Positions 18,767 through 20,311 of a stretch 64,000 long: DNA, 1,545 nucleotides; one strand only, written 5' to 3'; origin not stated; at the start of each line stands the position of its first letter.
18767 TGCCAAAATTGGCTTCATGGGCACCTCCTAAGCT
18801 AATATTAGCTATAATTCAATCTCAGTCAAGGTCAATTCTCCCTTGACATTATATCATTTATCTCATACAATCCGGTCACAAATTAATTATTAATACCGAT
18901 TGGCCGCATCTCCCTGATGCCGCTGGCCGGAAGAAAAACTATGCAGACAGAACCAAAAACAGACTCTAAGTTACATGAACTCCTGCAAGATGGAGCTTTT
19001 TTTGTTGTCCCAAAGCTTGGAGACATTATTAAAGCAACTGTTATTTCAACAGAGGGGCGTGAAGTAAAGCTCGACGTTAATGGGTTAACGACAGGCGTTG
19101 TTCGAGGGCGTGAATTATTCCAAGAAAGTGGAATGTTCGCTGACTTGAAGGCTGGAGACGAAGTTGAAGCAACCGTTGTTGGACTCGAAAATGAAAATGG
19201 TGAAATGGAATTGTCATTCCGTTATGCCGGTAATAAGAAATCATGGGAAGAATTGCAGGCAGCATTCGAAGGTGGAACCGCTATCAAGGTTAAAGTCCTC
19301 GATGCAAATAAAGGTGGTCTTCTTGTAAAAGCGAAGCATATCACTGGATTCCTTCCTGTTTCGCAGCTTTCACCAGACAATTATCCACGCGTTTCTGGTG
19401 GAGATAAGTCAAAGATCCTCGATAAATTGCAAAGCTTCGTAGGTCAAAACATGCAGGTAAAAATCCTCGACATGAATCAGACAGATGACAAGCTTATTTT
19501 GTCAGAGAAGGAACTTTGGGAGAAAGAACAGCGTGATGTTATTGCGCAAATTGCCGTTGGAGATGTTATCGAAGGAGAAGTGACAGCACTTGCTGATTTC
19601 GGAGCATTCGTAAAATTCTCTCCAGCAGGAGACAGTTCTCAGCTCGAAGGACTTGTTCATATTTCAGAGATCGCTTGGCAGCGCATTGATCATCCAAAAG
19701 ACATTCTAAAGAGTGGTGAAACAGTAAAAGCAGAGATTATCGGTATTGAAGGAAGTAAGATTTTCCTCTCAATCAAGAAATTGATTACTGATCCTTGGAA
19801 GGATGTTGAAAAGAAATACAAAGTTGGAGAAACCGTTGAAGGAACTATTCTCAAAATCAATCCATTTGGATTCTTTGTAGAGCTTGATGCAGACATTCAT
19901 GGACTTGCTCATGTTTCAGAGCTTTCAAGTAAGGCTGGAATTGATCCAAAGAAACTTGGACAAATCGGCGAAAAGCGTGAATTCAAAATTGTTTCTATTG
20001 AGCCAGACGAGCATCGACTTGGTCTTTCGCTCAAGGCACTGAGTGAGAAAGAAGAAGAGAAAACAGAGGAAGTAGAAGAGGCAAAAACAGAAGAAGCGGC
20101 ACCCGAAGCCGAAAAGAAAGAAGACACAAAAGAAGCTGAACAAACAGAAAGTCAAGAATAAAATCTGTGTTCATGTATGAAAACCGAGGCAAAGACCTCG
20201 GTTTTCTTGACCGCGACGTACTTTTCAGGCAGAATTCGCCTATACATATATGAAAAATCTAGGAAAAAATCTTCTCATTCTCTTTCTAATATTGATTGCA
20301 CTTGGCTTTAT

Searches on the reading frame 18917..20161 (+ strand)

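Call 80: search_protein_families(library=pfam, max_evalue=0.001, proteins=[window:18917-20161:+])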
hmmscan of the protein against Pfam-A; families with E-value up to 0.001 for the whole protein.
window:18917-20161:+ (414 aa): 4 families
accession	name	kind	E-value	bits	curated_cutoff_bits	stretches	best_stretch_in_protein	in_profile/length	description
PF00575.29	S1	-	1e-41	141.6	22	3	300-373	1-74/74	S1 RNA binding domain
PF23459.1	S1_RRP5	-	2.5e-11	44.4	27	0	302-372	2-72/72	RRP5 S1 domain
PF21710.3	Spt6_S1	-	0.0001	22.9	27.5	0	240-282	37-80/91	Spt6, S1/OB domain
PF24685.1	OB_RRP5_4th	-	0.00023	21.6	31.5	0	241-277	35-71/92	RRP5 OB-fold domain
